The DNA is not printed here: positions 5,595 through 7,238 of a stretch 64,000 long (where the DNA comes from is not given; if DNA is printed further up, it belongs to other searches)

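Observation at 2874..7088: Candidate undescribed phosphorylated-acid importer: PgtC-like binding protein with a true ABC permease and ATPase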

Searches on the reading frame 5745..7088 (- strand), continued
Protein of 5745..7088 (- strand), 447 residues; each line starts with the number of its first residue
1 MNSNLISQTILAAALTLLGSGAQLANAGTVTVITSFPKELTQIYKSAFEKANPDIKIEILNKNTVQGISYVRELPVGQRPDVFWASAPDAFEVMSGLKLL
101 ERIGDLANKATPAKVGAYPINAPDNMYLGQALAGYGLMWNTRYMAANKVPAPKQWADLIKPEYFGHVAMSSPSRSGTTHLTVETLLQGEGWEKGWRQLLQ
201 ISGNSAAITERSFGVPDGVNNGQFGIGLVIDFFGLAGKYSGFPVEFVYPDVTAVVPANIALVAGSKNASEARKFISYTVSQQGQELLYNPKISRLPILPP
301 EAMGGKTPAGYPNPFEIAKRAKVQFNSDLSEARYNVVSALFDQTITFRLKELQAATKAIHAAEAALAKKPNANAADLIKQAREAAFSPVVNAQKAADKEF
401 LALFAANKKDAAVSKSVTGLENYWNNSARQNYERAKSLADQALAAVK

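Call 25: search_protein_families(library=ncbifam, proteins=[L012:7920-9206:+, L012:9264-11639:+, L012:11584-12894:+, L012:6270-7607:-, L010:3366-4553:+, L010:4550-6502:+, L010:6504-7775:+, L010:12130-12687:+], max_evalue=1e-10)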
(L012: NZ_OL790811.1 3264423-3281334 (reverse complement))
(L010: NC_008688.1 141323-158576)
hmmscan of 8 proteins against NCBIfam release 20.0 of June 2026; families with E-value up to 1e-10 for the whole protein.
L012:7920-9206:+ (428 aa): 1 family
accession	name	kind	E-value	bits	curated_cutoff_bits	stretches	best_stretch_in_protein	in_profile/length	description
TIGR03261.1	phnS2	equivalog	5.6e-26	91.4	392.75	1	11-310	7-306/334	putative 2-aminoethylphosphonate ABC transporter substrate-binding protein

L012:9264-11639:+ (791 aa): 35 families (the best 25 are shown)
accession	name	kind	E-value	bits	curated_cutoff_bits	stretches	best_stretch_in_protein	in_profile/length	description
NF047794.1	HisKinPtgB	equivalog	1.8e-101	340.4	1000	2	512-784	388-654/656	two-component system sensor histidine kinase PgtB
NF008468.0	PRK11360.1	equivalog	1.2e-50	172.5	646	1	554-784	382-607/616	two-component system sensor histidine kinase AtoS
NF041777.1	sens_FixL_Rhizob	equivalog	4.2e-39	134.5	850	1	543-780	237-476/485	sensor protein FixL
NF040750.1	tetrathio_HK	equivalog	2.6e-37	128.6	750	1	546-771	316-540/555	tetrathionate respiration histidine kinase TtrS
TIGR02956.1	TMAO_torS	equivalog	7.5e-36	123.6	676.5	1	511-782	414-679/967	TMAO reductase system sensor histidine kinase/response regulator TorS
NF007688.0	PRK10364.1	equivalog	8.1e-32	110.5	479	1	549-782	221-448/460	two-component system sensor histidine kinase ZraS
NF052574.1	HisKinEspCMyxo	equivalog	1e-28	100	1200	1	555-777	404-629/785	serine histidine kinase EspC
TIGR02916.1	PEP_his_kin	equivalog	2.8e-26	92.3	300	1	547-781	452-676/679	XrtA/PEP-CTERM system histidine kinase PrsK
NF006800.0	PRK09303.1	equivalog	1.1e-24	87.1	342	1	526-779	111-371/383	histidine kinase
NF038348.1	T2SS_HK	subfamily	1.1e-24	86.8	450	1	617-777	409-565/574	histidine kinase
NF010076.0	PRK13557.1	subfamily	5.3e-24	84.5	631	1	555-785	150-394/540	histidine kinase famiy protein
NF033092.0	HK_WalK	equivalog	6e-24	84.6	725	1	573-782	377-591/594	cell wall metabolism sensor histidine kinase WalK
NF010411.0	PRK13837.1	equivalog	3.5e-23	81.6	647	1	543-783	427-673/828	two-component system VirA-like sensor kinase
NF053867.1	SprKinKinDBac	equivalog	5e-23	81.3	775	1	556-782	272-494/500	sporulation kinase KinD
NF047497.1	HK_LIC_12097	equivalog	1.9e-22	79.5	500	1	542-771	124-353/367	LIC_12097 family sensor histidine kinase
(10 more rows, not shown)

L012:11584-12894:+ (436 aa): 45 families (the best 25 are shown)
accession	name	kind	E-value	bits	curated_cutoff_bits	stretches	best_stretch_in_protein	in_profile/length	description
NF047793.1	ResRegPgtA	equivalog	4.7e-127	424.2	650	1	19-433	5-414/414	two-component system response regulator PgtA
NF051870.1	NAssimRespRegNtrX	equivalog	4.9e-59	200.4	600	1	21-357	3-363/452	nitrogen assimilation response regulator NtrX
TIGR01818.1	ntrC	equivalog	1.9e-55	188.5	558.6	2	22-209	1-189/463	nitrogen regulation protein NR(I)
TIGR02915.1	PEP_resp_reg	equivalog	2.2e-50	171.8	502.6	2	22-216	1-201/445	PEP-CTERM-box response regulator transcription factor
NF008469.0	PRK11361.1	equivalog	1.9e-47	162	714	2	21-217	6-206/461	acetoacetate metabolism transcriptional regulator AtoC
NF041946.1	LuxO_transreg_Vib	equivalog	9.7e-43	146.6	800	2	25-215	2-194/463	quorum-sensing sigma-54 dependent transcriptional regulator LuxO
NF011695.0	PRK15115.1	equivalog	1e-42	146.5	763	2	21-217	8-198/445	two-component system response regulator GlrR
NF008176.1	PRK10923.1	equivalog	1.2e-41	142.8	620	2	22-209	6-193/469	nitrogen regulation protein NR(I)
NF007689.0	PRK10365.1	equivalog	3.7e-41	141.4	760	2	19-217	5-202/441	sigma-54-dependent response regulator transcription factor ZraR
NF006900.1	PRK09390.1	equivalog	1.4e-32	112.9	255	1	19-141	4-126/203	response regulator FixJ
NF041552.1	TF_PrdR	equivalog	3.5e-32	111.5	795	1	258-425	396-576/577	sigma-54 dependent transcriptional regulator PrdR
NF011953.0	PRK15424.1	equivalog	2.9e-30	105.4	703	1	265-427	364-536/538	propionate catabolism operon regulatory protein PrpR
NF049963.1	RespRegFlgRCampy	domain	4.9e-30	104.7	750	2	65-212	46-192/429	fla regulon two-component system response regulator FlgR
NF003451.0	PRK05022.1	equivalog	5.4e-28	98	476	2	259-360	320-421/512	nitric oxide reductase transcriptional regulator NorR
TIGR02329.1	propionate_PrpR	equivalog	7.3e-28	97.5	499.2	1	265-423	349-525/526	propionate catabolism operon regulatory protein PrpR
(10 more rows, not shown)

L012:6270-7607:- (445 aa): 8 families
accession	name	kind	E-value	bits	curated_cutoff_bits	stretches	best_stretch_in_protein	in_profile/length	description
NF008661.1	PRK11663.1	subfamily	8.4e-78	262.3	564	1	1-401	1-403/439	MFS transporter family glucose-6-phosphate receptor UhpC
TIGR00881.1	2A0104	subfamily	9.2e-76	255.3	407.75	1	38-405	2-373/379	phosphoglycerate transporter protein PgtP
TIGR00712.1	glpT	equivalog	8.6e-68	229.4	632.55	1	1-441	1-439/440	glycerol-3-phosphate transporter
NF008433.0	PRK11273.1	equivalog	6e-62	210.2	748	1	1-441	1-439/452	glycerol-3-phosphate transporter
NF047787.1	PhglyTportPgtP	equivalog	3.4e-48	164.5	750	1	1-436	1-436/451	phosphoglycerate transporter PgtP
NF007107.1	PRK09556.1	equivalog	4.6e-48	164.3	497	1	12-397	11-405/469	hexose-6-phosphate:phosphate antiporter UhpT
TIGR00893.1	2A0114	subfamily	1.7e-32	112.8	395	1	44-393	7-362/399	D-galactonate transporter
TIGR00894.1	2A0114euk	subfamily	1.4e-12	46.9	626.45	1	69-428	79-445/465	Na(+)-dependent inorganic phosphate cotransporter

L010:3366-4553:+ (395 aa): 1 family
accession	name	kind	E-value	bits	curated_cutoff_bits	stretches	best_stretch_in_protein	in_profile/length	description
TIGR03261.1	phnS2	equivalog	5.6e-16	58.5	392.75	0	129-261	141-278/334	putative 2-aminoethylphosphonate ABC transporter substrate-binding protein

L010:4550-6502:+ (650 aa): 26 families (the best 25 are shown)
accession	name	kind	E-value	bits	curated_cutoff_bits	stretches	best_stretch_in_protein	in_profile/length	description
NF047794.1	HisKinPtgB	equivalog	4.2e-38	131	1000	1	149-639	143-649/656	two-component system sensor histidine kinase PgtB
NF008468.0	PRK11360.1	equivalog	2.9e-33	115.1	646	1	416-647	381-610/616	two-component system sensor histidine kinase AtoS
NF040750.1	tetrathio_HK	equivalog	6.8e-26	90.9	750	1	406-634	313-543/555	tetrathionate respiration histidine kinase TtrS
NF052574.1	HisKinEspCMyxo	equivalog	3.3e-24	85.1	1200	1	418-636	404-628/785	serine histidine kinase EspC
NF041777.1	sens_FixL_Rhizob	equivalog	3.8e-24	85.2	850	1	405-644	236-480/485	sensor protein FixL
NF052573.1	HisKinEspAMyxo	equivalog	1.7e-23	82.6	1400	1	410-644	364-610/755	serine histidine kinase EspA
NF007688.0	PRK10364.1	equivalog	7.9e-23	80.9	479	1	413-643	222-449/460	two-component system sensor histidine kinase ZraS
NF047466.1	hybrid_RR_LvrB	exception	4.9e-22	78.6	500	1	396-635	118-366/377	hybrid histidine kinase/response regulator LvrB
NF008312.0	PRK11100.1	equivalog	3.3e-21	75.7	356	1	338-645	186-474/477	two-component system sensor histidine kinase CreC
NF046020.1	HisKinCckABruc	equivalog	2.9e-20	71.8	1000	1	419-648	468-710/868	cell cycle histidine kinase CckA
NF046026.1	HisKinCckACaul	equivalog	2.1e-19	69.1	1000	1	419-644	290-531/678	cell cycle histidine kinase CckA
NF010411.0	PRK13837.1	equivalog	2.9e-19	68.6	647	1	379-643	399-673/828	two-component system VirA-like sensor kinase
TIGR02956.1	TMAO_torS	equivalog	6.3e-19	67.6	676.5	1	501-643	540-680/967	TMAO reductase system sensor histidine kinase/response regulator TorS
NF010076.0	PRK13557.1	subfamily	6.9e-19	67.7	631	1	414-643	146-392/540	histidine kinase famiy protein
NF038348.1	T2SS_HK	subfamily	1.4e-18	66.7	450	1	476-643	410-571/574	histidine kinase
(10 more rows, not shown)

L010:6504-7775:+ (423 aa): 40 families (the best 25 are shown)
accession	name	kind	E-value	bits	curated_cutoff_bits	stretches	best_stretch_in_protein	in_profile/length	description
TIGR01818.1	ntrC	equivalog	3.8e-87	293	558.6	1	4-356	1-365/463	nitrogen regulation protein NR(I)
NF051870.1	NAssimRespRegNtrX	equivalog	5.2e-80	269.5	600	1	2-356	2-366/452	nitrogen assimilation response regulator NtrX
NF047793.1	ResRegPgtA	equivalog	1.3e-76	258.1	650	1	3-420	7-406/414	two-component system response regulator PgtA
NF008469.0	PRK11361.1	equivalog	2.2e-72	244.2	714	1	3-356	6-374/461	acetoacetate metabolism transcriptional regulator AtoC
NF011695.0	PRK15115.1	equivalog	4.9e-67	226.6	763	1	3-417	8-433/445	two-component system response regulator GlrR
NF008176.1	PRK10923.1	equivalog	2.1e-66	224.4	620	1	4-354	6-367/469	nitrogen regulation protein NR(I)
TIGR02915.1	PEP_resp_reg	equivalog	2.7e-66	224.3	502.6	1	5-421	2-443/445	PEP-CTERM-box response regulator transcription factor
TIGR02329.1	propionate_PrpR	equivalog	4.8e-59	200.4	499.2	1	113-359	191-451/526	propionate catabolism operon regulatory protein PrpR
NF041946.1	LuxO_transreg_Vib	equivalog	2e-57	195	800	1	8-356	3-364/463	quorum-sensing sigma-54 dependent transcriptional regulator LuxO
NF007689.0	PRK10365.1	equivalog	6.8e-57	193.2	760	1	4-417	8-439/441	sigma-54-dependent response regulator transcription factor ZraR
NF011953.0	PRK15424.1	equivalog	3.9e-55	187.5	703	1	120-419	202-533/538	propionate catabolism operon regulatory protein PrpR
NF003451.0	PRK05022.1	equivalog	4.3e-53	180.8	476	1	119-356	173-421/512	nitric oxide reductase transcriptional regulator NorR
TIGR02974.1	phageshock_pspF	equivalog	1.6e-50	172.3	443.55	1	138-357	1-232/336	phage shock protein operon transcriptional activator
NF049963.1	RespRegFlgRCampy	domain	2e-50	172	750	1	4-361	3-370/429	fla regulon two-component system response regulator FlgR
NF041552.1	TF_PrdR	equivalog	1.2e-49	169.2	795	1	134-356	265-498/577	sigma-54 dependent transcriptional regulator PrdR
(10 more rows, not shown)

L010:12130-12687:+ (185 aa): 4 families
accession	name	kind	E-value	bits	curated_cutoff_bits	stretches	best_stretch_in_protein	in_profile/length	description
TIGR03162.1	ribazole_cobC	equivalog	2.8e-26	92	162.9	1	5-148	2-148/176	alpha-ribazole phosphatase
NF005567.0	PRK07238.1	equivalog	7e-17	61.8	326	1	2-135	178-315/378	bifunctional RNase H/acid phosphatase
NF009993.0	PRK13462.1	equivalog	1.8e-14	53.9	226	1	6-133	10-134/203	acid phosphatase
NF011580.0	PRK15004.1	equivalog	3.2e-13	50.1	250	1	3-135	2-138/203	adenosylcobalamin/alpha-ribazole phosphatase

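Call 36: find_encoding_contigs(protein=P0038, flank=8000, max_places=4)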
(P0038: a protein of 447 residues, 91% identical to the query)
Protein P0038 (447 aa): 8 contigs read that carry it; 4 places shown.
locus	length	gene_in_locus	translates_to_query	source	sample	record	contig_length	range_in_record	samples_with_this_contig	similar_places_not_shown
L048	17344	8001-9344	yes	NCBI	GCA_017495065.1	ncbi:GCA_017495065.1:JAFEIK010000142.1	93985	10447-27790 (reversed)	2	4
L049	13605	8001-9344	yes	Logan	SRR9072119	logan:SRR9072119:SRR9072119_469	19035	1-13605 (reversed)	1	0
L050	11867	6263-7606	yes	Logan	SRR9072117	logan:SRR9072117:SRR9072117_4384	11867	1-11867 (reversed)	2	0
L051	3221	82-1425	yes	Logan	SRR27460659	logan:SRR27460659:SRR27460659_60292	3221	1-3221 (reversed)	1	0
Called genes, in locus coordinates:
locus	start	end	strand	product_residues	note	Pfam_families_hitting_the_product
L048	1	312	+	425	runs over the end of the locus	PF06808:DctM, PF03600:CitMHS (weak)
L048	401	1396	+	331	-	PF03480:DctP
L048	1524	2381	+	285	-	PF08501:Shikimate_dh_N, PF00899:ThiF (weak)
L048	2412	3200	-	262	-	PF01569:PAP2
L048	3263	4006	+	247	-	PF00072:Response_reg, PF00486:Trans_reg_C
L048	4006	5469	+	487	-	PF00512:HisKA, PF02518:HATPase_c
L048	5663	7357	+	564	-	PF08019:EptA_B_N, PF00884:Sulfatase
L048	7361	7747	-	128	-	PF01219:DAGK_prokar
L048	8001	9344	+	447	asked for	PF01547:SBP_bac_1, PF13531:SBP_bac_11, PF13343:SBP_bac_6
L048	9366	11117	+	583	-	PF00528:BPD_transp_1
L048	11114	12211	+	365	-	PF00005:ABC_tran, PF13304:AAA_21 (faint), PF08402:TOBE_2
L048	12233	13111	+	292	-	PF00126:HTH_1, PF03466:LysR_substrate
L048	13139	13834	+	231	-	PF00702:Hydrolase, PF12710:HAD (faint), PF13419:HAD_2, PF13242:Hydrolase_like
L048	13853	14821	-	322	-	PF00482:T2SSF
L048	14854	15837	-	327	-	PF00482:T2SSF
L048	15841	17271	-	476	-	PF00437:T2SSE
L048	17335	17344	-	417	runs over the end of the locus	PF01656:CbiA, PF13614:AAA_31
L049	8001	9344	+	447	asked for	PF01547:SBP_bac_1, PF13531:SBP_bac_11, PF13343:SBP_bac_6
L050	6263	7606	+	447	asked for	PF01547:SBP_bac_1, PF13531:SBP_bac_11, PF13343:SBP_bac_6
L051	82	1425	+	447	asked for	PF01547:SBP_bac_1, PF13531:SBP_bac_11, PF13343:SBP_bac_6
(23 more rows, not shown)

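Call 37: find_encoding_contigs(protein=P0118, flank=8000, max_places=3)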
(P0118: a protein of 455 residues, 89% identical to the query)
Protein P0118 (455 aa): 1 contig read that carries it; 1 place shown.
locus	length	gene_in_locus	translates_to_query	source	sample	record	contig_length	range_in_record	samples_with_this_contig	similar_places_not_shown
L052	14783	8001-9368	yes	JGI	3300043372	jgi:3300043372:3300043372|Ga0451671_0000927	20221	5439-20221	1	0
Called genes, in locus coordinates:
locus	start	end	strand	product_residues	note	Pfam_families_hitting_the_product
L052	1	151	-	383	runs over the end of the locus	PF00108:Thiolase_N, PF08545:ACP_syn_III (faint), PF02803:Thiolase_C, PF22691:Thiolase_C_1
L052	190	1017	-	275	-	PF00106:adh_short, PF08659:KR, PF13561:adh_short_C2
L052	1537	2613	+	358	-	PF08240:ADH_N, PF00107:ADH_zinc_N, PF13602:ADH_zinc_N_2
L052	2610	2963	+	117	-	PF01042:Ribonuc_L-PSP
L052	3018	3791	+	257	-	PF03328:HpcH_HpaI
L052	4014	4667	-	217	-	-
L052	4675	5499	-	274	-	PF02668:TauD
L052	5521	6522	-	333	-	PF03401:TctC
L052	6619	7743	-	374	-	PF14559:TPR_19 (weak), PF13424:TPR_12 (weak), PF13371:TPR_9 (weak), PF13489:Methyltransf_23, PF13847:Methyltransf_31, PF08241:Methyltransf_11, PF08242:Methyltransf_12, PF13649:Methyltransf_25, +11 more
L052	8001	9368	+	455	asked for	PF01547:SBP_bac_1, PF13531:SBP_bac_11, PF13343:SBP_bac_6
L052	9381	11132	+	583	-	PF00528:BPD_transp_1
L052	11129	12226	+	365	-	PF00005:ABC_tran, PF13304:AAA_21 (faint), PF08402:TOBE_2 (weak)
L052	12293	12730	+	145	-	PF04940:BLUF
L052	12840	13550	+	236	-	PF05401:NodS (weak), PF13489:Methyltransf_23 (weak), PF13847:Methyltransf_31, PF08241:Methyltransf_11, PF08242:Methyltransf_12, PF13649:Methyltransf_25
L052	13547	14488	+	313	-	PF03446:NAD_binding_2, PF14833:NAD_binding_11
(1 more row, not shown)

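Call 47: find_related_loci(query=A2, collection=genome_contigs, flank=9000)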
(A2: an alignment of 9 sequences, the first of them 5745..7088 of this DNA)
Query A2 (447 aa) in genome_contigs; peptide patterns used: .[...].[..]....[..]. (x = any residue, [..] = any of these).
599 stretches matched a pattern (row limit reached: there are more); 569 encode a relative of the query (tblastn E <= 1e-3); the best 80 are kept; 80 distinct loci.
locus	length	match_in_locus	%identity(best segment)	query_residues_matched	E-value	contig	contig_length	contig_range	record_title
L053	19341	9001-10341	90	1-447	0e+0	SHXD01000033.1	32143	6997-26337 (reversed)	MAG: Limnohabitans sp. isolate Baikal-deep-G100 BACOMB-C6120, whole genome shotgun sequence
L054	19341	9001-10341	91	1-447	0e+0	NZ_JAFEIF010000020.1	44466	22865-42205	MAG: Limnohabitans sp. isolate LMRC04 S1CNODE_34_length_44466_cov_12.969527, whole genome shotgun sequence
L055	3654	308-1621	79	1-447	0e+0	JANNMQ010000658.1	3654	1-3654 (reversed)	MAG: Rubrivivax sp. isolate SOY_35_metabat.269 SOY_35_k141_71109, whole genome shotgun sequence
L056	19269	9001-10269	84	25-447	0e+0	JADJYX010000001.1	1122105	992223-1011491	MAG: Rubrivivax sp. isolate Lyne_18-Q3-R50-59_BATAC.68 tig00001200-10-11216970, whole genome shotgun sequence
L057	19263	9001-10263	84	27-447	0e+0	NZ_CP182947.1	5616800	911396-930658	Piscinibacter sakaiensis strain 201-F6 chromosome, complete genome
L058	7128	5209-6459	82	25-443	0e+0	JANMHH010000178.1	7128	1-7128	MAG: Rubrivivax sp. isolate OTE_70_metabat_288 OTE_70_k141_208360, whole genome shotgun sequence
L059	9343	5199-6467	84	25-447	0e+0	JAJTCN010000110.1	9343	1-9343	MAG: Ramlibacter sp. isolate C_No_T20_B_bin.97 scaffold_6482, whole genome shotgun sequence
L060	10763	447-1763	80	7-447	0e+0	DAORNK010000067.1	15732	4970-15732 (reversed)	MAG TPA_asm: Rubrivivax sp. isolate AMR_MDS_5449 NODE_2856_length_15732_cov_4.908146, whole genome shotgun sequence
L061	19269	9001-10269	82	25-447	0e+0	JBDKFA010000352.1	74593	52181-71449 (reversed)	MAG: Pseudomonadota bacterium isolate eastriver_2019_sw_WHONDRS-S19S_0100_B_bin.64 scaffold_57756, whole genome shotgun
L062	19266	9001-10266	81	29-447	0e+0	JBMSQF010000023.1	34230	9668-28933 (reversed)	MAG: Burkholderiaceae bacterium isolate ARD_V6_S4_100percent_par_metabat.114 NODE_447_length_34230_cov_9.110841, whole g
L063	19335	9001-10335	77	1-447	0e+0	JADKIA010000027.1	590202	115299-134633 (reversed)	MAG: Ideonella sp. isolate Skiv_18-Q3-R9-52_BATAC.318 tig00287172-10-5900410, whole genome shotgun sequence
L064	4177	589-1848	82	28-447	0e+0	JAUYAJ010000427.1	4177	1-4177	MAG: Rubrivivax sp. isolate C18_metabat.bin.74 C18_k141_228740, whole genome shotgun sequence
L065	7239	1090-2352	80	27-447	0e+0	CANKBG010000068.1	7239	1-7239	MAG: Comamonadaceae bacterium isolate RH-26jul17-198 genome assembly, contig: RH-26jul17-C28611, whole genome shotgun se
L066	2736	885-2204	77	6-447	0e+0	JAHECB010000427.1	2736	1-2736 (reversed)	MAG: Betaproteobacteria bacterium isolate Ww159 NODE_158243_length_2736_cov_3.023709, whole genome shotgun sequence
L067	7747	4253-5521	79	25-447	0e+0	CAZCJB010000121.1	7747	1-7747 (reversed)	MAG TPA_asm: uncultured Rubrivivax sp. isolate binchicken_co298_359 genome assembly, contig: NODE_19281_length_7747_cov_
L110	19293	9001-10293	68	17-447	0e+0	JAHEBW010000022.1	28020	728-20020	MAG: Polynucleobacter sp. isolate Ww153 NODE_1734_length_28020_cov_4.954765, whole genome shotgun sequence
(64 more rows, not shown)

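Call 60: predict_structure(alignment_id=A3)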
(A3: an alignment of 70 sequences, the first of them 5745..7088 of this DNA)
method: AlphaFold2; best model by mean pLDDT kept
length: 447 residues; sequences in the alignment: 70
mean_pLDDT: 95.6   pTM: 0.90
mean pLDDT of the five models: 95.6, 94.9, 94.7, 94.5, 94.6
residues with pLDDT >= 90: 414; 70-90: 23; 50-70: 10; < 50: 0
segments of 3 or more residues with pLDDT < 50: none
pLDDT, mean of each block of 10 residues (from residue 1): 70 81 76 97 98 98 95 98 95 96 95 95 96 98 99 98 99 94 98 98 98 97 98 97 98 97 98 98 98 97 95 98 94 96 98 99 98 98 98 97 89 95 98 99 98
secondary structure, 60 per line:
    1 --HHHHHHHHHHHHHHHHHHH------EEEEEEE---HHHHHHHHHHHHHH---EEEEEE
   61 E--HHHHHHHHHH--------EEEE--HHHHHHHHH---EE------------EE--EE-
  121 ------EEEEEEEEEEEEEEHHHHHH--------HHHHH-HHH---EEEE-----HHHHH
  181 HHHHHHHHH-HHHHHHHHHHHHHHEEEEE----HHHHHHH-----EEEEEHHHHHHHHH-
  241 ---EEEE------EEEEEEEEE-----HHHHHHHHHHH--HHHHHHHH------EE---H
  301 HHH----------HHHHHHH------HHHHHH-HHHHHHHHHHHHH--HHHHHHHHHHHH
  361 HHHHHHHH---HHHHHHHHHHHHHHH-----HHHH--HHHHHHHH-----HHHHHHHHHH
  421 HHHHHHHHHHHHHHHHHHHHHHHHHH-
elements in order: H3-21 E28-34 H38-51 E55-61 H64-73 E82-85 H88-96 E127-140 H141-146 H155-159 E167-170 H176-189 H191-204 E205-209 H214-220 E226-230 H231-239 E244-247 E254-262 H268-278 H281-288 H300-303 H314-320 H327-332 H334-346 H349-368 H372-386 H392-395 H398-405 H411-446

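Call 63: search_protein_families(library=ncbifam, proteins=[L048:12233-13111:+, L048:13139-13834:+], max_evalue=1e-8)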
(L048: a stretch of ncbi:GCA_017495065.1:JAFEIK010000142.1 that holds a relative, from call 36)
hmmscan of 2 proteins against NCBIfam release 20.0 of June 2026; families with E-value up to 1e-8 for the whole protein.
L048:12233-13111:+ (292 aa): 43 families (the best 25 are shown)
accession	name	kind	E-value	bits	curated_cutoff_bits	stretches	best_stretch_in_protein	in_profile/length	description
TIGR03339.1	phn_lysR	subfamily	6.7e-27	94.5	341.1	1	5-240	1-233/279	aminoethylphosphonate catabolism associated LysR family transcriptional regulator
NF040786.1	LysR_Sec_metab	equivalog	2.9e-26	92.2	250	1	1-253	1-258/298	selenium metabolism-associated LysR family transcriptional regulator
NF007307.0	PRK09791.1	equivalog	8.5e-25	87.5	336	1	2-245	6-249/302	LysR family transcriptional regulator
NF053705.1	TransRegGltCGpos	equivalog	7.8e-24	84.4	350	1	1-243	1-244/300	glutamate biosynthesis transcriptional regulator GltC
NF047711.1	PutUtilRegPtrR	equivalog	1.2e-22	80.4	400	1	1-241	1-235/283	putrescine utilization regulator PtrR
NF007439.0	PRK09986.1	equivalog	1.3e-21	77.2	290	1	2-245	8-254/296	LysR family transcriptional regulator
NF045775.1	acetoin_reg_AlsR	exception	1.2e-20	74.2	430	1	1-240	1-242/290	acetoin biosynthesis transcriptional regulator AlsR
NF008416.0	PRK11242.1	equivalog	7e-20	71.5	277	1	1-245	1-246/300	transcriptional regulator CynR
TIGR02424.1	TF_pcaQ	equivalog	1.1e-19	70.5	303.8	1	3-146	5-147/300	pca operon transcription factor PcaQ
NF045990.1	TransRegCbbRRhodb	equivalog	1.4e-19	70.3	450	1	2-156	7-159/304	LysR family regulator CbbR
NF047520.1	trans_act_CidR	equivalog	2.7e-19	69.4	415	1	1-240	1-240/292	cidABC operon transcriptional activator CidR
NF008410.0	PRK11233.1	equivalog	9.3e-19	67.7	309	1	1-245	1-243/305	nitrogen assimilation transcriptional regulator NAC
NF008722.0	PRK11716.1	equivalog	1.4e-18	67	246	1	1-242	1-243/293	HTH-type transcriptional activator IlvY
NF002964.0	PRK03635.1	subfamily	2.7e-18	66.1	197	1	2-269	4-270/297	ArgP/LysG family DNA-binding transcriptional regulator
NF008352.0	PRK11139.1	subfamily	5.3e-18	65.1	288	1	3-87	8-89/305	transcriptional regulator GcvA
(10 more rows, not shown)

L048:13139-13834:+ (231 aa): 25 families
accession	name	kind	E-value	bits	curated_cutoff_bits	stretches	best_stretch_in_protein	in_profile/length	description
NF009695.0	PRK13222.1-2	equivalog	1.1e-66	224.6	225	1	3-230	3-223/226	phosphoglycolate phosphatase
TIGR01449.2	PGP_bact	equivalog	3.6e-59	199.9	180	1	9-229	1-213/213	phosphoglycolate phosphatase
NF009697.0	PRK13222.1-4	equivalog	3.6e-47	160.6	327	1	4-225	5-218/232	phosphoglycolate phosphatase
NF009694.0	PRK13222.1-1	equivalog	2.4e-42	145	415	1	5-222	6-232/252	phosphoglycolate phosphatase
NF009698.0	PRK13223.1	equivalog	2.5e-42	145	466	1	7-222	14-222/272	phosphoglycolate phosphatase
NF009696.0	PRK13222.1-3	equivalog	3.9e-28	98.7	359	1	5-208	2-194/223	N-acetylmuramic acid 6-phosphate phosphatase MupP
NF009700.0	PRK13226.1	equivalog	6.8e-26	91.4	342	1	7-208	13-202/229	phosphoglycolate phosphatase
NF009804.0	PRK13288.1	equivalog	6.8e-20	71.5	218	1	6-225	3-206/215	pyrophosphatase PpaX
TIGR02009.1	PGMB-YQAB-SF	subfamily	2.1e-18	67.2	153.35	1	7-198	2-184/186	beta-phosphoglucomutase family hydrolase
TIGR01454.1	AHBA_synth_RP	hypoth_equivalog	3.7e-18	65.9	246.65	1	100-212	74-186/205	AHBA synthesis associated protein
TIGR02253.1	CTE7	subfamily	3.6e-16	59.6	169.75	1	6-205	2-199/221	TIGR02253 family HAD-type hydrolase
TIGR03351.1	PhnX-like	hypoth_equivalog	5.7e-13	49.3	218.9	1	9-229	4-219/220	phosphonatase-like hydrolase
TIGR01428.1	HAD_type_II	equivalog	1.4e-12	48.1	125.4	1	101-198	91-188/197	haloacid dehalogenase type II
TIGR01422.2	phosphonatase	equivalog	3.7e-12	46.1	220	1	7-199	2-198/251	phosphonoacetaldehyde hydrolase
NF007854.0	PRK10563.1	equivalog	1.6e-11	44.3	211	1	5-229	3-212/221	6-phosphogluconate phosphatase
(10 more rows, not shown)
